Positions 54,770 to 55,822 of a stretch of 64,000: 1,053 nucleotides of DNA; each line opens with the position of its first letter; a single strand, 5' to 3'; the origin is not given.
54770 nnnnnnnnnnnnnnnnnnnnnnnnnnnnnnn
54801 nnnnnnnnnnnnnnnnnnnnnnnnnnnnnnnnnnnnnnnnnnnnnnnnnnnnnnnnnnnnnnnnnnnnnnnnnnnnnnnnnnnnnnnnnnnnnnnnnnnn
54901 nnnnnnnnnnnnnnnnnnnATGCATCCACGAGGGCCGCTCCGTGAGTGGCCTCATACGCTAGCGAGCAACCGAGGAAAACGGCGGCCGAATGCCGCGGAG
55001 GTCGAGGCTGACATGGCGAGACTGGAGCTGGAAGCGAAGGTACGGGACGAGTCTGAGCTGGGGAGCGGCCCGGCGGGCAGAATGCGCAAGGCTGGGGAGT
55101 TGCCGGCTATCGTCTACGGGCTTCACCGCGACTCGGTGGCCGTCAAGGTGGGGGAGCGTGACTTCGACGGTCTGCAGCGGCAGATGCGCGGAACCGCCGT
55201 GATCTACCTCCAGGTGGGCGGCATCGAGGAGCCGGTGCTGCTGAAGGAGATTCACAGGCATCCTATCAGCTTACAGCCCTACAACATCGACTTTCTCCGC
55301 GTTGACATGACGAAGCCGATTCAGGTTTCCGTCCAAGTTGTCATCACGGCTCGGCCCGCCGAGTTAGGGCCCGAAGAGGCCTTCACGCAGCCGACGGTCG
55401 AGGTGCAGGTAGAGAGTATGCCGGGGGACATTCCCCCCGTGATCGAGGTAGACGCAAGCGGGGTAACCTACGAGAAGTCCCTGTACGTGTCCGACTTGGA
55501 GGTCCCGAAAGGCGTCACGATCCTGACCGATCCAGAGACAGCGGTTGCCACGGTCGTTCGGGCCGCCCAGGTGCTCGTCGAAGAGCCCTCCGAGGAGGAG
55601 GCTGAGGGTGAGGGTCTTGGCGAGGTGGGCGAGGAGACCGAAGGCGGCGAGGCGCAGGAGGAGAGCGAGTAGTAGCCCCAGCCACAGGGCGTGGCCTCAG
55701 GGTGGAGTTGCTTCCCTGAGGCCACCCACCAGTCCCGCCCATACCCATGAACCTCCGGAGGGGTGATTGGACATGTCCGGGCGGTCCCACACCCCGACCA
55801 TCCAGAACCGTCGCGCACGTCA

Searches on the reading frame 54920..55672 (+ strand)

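Call 36: search_protein_families(library=pfam, proteins=[window:54920-55672:+], max_evalue=0.00001)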
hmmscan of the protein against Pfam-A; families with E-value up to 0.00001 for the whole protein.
window:54920-55672:+ (250 aa): 2 families
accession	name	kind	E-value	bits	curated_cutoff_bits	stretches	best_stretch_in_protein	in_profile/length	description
PF01386.24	Ribosomal_L25p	-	1.8e-17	64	23.6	1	37-125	1-82/82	Ribosomal L25p family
PF14693.11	Ribosomal_TL5_C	-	6.1e-17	62.2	27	1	134-214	2-82/84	Ribosomal protein TL5, C-terminal domain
